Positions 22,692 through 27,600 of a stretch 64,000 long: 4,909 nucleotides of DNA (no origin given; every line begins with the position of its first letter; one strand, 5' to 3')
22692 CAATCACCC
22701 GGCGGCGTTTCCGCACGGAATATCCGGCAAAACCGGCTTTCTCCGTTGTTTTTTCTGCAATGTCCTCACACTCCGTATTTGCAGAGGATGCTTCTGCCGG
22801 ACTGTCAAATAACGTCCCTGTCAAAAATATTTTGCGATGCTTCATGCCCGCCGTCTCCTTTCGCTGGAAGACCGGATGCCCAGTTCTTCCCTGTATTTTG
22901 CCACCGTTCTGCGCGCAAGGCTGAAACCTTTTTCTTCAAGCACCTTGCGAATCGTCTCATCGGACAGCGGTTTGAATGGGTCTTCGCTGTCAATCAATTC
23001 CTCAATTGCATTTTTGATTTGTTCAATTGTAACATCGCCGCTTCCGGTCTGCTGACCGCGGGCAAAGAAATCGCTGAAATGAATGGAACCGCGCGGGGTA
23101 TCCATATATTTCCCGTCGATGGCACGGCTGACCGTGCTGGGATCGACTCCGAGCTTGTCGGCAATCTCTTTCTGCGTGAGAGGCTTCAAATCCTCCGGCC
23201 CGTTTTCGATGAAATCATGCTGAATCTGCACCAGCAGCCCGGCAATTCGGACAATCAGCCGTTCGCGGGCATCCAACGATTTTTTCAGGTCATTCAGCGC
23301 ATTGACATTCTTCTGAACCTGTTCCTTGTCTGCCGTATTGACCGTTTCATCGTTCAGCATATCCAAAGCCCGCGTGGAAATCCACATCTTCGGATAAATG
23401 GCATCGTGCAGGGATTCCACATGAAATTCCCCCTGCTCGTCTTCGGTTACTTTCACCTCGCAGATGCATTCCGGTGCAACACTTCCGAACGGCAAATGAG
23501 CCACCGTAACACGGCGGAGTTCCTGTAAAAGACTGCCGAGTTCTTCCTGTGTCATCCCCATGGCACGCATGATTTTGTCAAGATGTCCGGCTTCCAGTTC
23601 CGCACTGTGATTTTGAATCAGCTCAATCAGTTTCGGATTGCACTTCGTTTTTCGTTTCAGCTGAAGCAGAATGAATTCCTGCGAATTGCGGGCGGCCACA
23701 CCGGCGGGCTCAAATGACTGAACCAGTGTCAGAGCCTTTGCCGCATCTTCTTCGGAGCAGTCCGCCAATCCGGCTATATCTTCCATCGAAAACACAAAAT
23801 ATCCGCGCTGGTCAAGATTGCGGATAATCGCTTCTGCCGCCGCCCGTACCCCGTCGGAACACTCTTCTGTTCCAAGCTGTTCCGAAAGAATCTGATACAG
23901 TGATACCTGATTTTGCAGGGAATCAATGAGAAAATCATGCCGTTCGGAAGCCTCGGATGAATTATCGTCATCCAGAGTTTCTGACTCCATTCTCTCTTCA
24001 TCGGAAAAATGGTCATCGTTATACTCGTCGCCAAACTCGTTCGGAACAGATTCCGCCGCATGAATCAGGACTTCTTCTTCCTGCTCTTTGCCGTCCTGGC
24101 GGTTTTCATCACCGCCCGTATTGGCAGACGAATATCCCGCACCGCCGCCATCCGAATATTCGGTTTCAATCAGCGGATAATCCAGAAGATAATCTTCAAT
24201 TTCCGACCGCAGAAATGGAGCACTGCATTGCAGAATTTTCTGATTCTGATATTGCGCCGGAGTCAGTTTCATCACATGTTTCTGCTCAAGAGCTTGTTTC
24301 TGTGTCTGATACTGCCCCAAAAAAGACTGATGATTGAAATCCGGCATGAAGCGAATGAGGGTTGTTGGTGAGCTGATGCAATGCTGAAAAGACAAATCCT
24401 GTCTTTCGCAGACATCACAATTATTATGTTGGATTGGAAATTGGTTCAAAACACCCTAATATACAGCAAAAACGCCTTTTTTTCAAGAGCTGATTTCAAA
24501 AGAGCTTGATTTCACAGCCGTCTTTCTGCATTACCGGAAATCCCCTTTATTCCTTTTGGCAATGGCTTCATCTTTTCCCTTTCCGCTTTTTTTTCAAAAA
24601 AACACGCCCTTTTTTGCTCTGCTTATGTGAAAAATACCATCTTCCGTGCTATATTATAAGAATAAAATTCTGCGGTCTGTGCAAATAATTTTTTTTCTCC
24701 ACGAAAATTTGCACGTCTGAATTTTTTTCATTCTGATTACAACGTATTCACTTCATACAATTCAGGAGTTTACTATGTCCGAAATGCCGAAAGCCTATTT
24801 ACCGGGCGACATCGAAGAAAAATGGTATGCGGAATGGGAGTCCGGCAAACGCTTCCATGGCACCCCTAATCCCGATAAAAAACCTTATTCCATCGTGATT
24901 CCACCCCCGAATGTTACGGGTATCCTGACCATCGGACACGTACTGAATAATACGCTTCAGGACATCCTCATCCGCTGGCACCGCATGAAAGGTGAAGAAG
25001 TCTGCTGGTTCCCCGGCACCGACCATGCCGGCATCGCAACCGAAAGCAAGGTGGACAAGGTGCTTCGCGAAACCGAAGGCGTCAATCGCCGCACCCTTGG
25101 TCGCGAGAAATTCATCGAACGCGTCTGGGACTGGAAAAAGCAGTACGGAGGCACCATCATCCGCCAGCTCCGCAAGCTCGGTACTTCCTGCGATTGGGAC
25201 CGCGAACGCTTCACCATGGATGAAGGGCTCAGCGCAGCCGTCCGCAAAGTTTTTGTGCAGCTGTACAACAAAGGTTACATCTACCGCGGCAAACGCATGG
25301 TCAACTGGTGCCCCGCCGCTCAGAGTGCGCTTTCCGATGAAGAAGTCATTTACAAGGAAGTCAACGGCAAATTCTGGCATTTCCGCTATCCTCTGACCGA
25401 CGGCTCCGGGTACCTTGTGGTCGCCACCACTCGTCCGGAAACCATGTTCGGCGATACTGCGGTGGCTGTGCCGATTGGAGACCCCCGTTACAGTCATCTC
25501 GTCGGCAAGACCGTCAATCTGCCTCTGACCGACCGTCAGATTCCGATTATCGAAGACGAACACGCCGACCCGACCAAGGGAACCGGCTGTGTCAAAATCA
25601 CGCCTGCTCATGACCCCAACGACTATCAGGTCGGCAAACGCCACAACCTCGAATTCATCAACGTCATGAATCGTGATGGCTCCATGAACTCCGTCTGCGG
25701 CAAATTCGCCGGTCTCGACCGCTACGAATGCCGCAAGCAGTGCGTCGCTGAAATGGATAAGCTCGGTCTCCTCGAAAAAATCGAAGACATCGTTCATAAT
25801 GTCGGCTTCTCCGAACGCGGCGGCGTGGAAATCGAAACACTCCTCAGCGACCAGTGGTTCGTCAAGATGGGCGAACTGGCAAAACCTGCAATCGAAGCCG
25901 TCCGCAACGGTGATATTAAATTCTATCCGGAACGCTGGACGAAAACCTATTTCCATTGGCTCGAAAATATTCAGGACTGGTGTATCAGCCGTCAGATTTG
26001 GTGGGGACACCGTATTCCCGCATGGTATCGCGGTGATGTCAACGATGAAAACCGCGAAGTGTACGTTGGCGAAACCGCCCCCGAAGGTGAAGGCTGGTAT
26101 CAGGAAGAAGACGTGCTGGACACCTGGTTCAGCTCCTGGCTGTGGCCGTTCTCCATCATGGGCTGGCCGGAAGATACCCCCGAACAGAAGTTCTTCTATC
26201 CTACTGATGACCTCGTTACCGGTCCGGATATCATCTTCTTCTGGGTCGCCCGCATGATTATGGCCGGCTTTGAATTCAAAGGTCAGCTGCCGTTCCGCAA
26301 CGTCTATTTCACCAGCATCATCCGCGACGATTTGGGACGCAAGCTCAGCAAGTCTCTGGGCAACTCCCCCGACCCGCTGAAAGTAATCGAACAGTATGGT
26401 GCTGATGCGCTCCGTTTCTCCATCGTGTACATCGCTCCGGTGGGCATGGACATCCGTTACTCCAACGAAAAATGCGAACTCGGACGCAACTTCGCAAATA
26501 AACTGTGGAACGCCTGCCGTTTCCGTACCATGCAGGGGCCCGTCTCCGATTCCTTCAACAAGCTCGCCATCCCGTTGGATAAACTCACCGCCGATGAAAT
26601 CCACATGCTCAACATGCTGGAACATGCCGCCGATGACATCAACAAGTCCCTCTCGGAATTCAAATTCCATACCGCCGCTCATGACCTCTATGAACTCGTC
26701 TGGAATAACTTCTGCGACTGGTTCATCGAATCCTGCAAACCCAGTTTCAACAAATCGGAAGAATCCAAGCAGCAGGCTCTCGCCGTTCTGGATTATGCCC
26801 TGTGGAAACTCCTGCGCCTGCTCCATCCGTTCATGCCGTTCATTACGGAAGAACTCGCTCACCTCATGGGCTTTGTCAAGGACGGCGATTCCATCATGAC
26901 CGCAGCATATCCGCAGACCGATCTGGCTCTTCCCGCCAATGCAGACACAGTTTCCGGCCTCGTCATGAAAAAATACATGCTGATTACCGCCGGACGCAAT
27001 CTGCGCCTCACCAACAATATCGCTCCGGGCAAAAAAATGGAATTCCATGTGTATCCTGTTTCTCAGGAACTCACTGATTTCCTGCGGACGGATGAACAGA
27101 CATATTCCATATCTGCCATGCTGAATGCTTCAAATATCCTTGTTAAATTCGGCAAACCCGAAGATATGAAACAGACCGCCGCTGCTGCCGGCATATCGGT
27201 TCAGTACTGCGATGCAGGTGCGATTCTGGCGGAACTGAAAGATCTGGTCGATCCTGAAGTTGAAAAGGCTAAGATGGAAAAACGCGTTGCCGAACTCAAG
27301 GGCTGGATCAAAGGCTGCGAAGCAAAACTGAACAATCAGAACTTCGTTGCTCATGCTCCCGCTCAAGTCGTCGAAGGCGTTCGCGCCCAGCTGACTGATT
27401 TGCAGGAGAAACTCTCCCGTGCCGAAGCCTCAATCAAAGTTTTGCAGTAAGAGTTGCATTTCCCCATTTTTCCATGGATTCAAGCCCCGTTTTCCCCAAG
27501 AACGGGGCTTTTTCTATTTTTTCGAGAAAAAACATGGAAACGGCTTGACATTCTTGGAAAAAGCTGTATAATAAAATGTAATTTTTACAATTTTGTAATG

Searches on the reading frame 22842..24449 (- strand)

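Call 82: search_protein_families(library=pfam, proteins=[window:22842-24449:-], max_evalue=0.00001)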
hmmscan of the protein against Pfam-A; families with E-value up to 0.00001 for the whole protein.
window:22842-24449:- (535 aa): 4 families
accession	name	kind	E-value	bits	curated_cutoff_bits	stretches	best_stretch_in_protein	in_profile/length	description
PF04552.19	Sigma54_DBD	-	1.9e-49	167.9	22.8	1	377-533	3-160/160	Sigma-54, DNA binding domain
PF04963.19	Sigma54_CBD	-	2.3e-35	122.4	22.9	1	178-358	6-182/185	Sigma-54 factor, core binding domain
PF13545.12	HTH_Crp_2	-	1.9e-08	34.6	27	0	401-444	2-43/70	Crp-like helix-turn-helix domain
PF01381.28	HTH_3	-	6.3e-06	26.6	23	0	424-444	10-30/55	Helix-turn-helix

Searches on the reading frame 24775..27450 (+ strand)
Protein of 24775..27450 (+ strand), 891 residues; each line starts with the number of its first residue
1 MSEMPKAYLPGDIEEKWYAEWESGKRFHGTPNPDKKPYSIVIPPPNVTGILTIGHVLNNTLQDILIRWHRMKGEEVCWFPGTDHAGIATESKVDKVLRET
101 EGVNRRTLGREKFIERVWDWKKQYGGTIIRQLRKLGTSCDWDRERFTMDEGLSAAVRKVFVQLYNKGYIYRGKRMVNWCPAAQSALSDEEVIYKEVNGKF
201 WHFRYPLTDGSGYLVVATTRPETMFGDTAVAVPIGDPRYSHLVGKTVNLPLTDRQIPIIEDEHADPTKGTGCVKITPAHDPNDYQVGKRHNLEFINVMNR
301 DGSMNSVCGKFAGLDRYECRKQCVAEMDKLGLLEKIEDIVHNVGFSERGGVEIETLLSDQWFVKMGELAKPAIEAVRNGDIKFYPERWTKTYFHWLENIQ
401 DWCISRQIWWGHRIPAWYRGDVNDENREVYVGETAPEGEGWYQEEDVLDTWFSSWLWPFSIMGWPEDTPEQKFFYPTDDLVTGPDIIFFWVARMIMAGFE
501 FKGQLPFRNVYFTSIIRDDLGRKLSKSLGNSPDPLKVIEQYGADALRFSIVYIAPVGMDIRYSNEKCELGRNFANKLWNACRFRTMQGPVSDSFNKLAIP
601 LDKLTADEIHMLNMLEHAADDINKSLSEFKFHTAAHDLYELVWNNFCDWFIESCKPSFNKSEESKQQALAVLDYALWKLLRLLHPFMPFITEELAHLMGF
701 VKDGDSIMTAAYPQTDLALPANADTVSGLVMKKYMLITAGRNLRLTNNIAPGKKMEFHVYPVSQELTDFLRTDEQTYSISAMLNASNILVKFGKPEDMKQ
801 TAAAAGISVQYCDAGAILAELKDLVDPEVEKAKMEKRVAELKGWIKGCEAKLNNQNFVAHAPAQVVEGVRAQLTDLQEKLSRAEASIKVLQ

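Call 82: search_protein_families(library=pfam, proteins=[window:24775-27450:+], max_evalue=0.00001)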
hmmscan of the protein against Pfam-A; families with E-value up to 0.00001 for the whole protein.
window:24775-27450:+ (891 aa): 5 families
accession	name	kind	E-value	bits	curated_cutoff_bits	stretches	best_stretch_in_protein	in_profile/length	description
PF00133.28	tRNA-synt_1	-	2.2e-139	465.3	22.7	1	16-562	1-413/414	tRNA synthetases class I (I, L, M and V)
PF08264.19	Anticodon_1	-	6.9e-30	104.3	25.1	1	611-754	4-143/148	Anticodon-binding domain of tRNA ligase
PF09334.17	tRNA-synt_1g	-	7.4e-22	78.1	20.1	1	45-191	8-135/391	tRNA synthetases class I (M)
PF10458.14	Val_tRNA-synt_C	-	2e-13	50.8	25.9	1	828-890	3-65/66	Valyl tRNA synthetase tRNA binding arm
PF13603.12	tRNA-synt_1_2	-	7.1e-07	29.3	25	0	244-303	86-145/185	Leucyl-tRNA synthetase, editing domain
